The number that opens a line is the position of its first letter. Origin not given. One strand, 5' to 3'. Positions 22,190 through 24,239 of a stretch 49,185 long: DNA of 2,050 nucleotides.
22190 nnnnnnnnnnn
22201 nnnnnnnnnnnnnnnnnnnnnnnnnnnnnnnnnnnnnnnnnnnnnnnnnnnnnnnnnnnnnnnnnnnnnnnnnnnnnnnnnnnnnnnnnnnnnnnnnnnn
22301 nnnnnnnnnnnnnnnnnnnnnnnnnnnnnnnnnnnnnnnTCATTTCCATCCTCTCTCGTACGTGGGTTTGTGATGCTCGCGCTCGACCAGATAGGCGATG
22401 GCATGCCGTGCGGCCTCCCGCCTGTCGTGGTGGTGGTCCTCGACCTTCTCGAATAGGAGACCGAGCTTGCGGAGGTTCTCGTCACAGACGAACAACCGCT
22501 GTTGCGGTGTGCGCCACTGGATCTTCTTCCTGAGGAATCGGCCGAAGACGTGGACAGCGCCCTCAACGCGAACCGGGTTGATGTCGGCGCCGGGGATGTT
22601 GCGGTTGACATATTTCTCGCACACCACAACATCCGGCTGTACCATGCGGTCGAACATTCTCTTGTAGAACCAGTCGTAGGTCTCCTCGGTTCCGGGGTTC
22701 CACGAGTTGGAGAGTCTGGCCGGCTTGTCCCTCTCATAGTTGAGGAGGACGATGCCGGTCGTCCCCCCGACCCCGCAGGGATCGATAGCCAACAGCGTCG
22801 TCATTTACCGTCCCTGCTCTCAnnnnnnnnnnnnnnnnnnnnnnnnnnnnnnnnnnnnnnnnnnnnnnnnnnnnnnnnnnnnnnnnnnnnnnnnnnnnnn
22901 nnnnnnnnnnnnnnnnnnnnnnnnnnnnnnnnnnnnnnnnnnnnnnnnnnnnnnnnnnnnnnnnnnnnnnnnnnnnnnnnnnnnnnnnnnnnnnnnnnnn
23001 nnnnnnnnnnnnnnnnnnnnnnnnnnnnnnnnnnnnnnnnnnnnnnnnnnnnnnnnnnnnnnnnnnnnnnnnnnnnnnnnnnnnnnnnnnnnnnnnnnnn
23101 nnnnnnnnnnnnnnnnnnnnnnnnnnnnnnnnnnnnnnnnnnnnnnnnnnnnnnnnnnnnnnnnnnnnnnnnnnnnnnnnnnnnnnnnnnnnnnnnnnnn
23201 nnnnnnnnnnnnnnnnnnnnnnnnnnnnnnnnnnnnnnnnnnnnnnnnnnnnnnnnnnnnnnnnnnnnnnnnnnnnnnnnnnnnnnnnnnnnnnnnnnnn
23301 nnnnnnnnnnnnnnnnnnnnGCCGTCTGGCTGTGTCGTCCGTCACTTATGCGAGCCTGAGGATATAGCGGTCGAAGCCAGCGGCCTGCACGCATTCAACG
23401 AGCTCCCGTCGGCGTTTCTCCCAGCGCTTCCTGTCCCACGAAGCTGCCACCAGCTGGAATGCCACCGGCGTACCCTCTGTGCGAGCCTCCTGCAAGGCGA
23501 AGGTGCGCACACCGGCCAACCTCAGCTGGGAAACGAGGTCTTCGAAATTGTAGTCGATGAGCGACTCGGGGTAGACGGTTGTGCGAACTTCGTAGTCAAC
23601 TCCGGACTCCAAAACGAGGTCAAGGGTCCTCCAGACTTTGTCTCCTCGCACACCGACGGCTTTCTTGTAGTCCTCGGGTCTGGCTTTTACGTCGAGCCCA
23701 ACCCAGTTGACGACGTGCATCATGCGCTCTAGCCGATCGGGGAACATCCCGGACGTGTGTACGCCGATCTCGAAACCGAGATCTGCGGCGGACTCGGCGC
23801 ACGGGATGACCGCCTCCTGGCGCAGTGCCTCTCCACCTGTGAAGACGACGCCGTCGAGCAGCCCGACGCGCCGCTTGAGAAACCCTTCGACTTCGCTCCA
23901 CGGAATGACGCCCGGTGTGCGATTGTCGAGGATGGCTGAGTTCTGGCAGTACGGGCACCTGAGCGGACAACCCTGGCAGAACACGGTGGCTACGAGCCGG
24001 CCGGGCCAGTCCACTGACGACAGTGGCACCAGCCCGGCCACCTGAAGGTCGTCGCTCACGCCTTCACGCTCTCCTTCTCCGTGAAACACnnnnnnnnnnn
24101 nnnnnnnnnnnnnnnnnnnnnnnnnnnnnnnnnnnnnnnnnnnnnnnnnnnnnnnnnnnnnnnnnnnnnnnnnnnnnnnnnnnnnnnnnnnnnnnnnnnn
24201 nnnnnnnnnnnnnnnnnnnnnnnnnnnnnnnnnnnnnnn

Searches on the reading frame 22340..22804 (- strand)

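Call 79: search_protein_families(library=phrogs, proteins=[window:22340-22804:-], max_evalue=0.001)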
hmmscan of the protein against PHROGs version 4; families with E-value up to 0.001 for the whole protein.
window:22340-22804:- (154 aa): 1 family
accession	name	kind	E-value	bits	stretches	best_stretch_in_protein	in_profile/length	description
phrog_1981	-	unknown function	9.3e-16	59.1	1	2-153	27-195/217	-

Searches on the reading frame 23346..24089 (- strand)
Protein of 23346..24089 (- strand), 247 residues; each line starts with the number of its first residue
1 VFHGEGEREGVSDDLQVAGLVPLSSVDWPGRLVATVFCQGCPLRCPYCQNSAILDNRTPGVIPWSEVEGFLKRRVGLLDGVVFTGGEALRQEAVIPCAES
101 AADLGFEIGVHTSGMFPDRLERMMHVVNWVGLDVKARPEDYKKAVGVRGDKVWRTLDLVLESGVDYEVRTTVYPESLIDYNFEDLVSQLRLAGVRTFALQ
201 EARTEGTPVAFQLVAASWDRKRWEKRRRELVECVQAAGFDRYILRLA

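Call 79: search_protein_families(library=phrogs, proteins=[window:23346-24089:-], max_evalue=0.001)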
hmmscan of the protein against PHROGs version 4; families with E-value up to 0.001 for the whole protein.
window:23346-24089:- (247 aa): 3 families
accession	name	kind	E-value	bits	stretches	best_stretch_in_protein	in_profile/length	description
phrog_2076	-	moron, auxiliary metabolic gene and host takeover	4.9e-10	40.3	1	30-150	30-156/247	QueE-like radical SAM domain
phrog_626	-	DNA, RNA and nucleotide metabolism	0.00013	22.5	1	33-93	18-81/164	anaerobic ribonucleotide reductase small subunit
phrog_20645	-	unknown function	0.00064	21.1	1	152-196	71-113/156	-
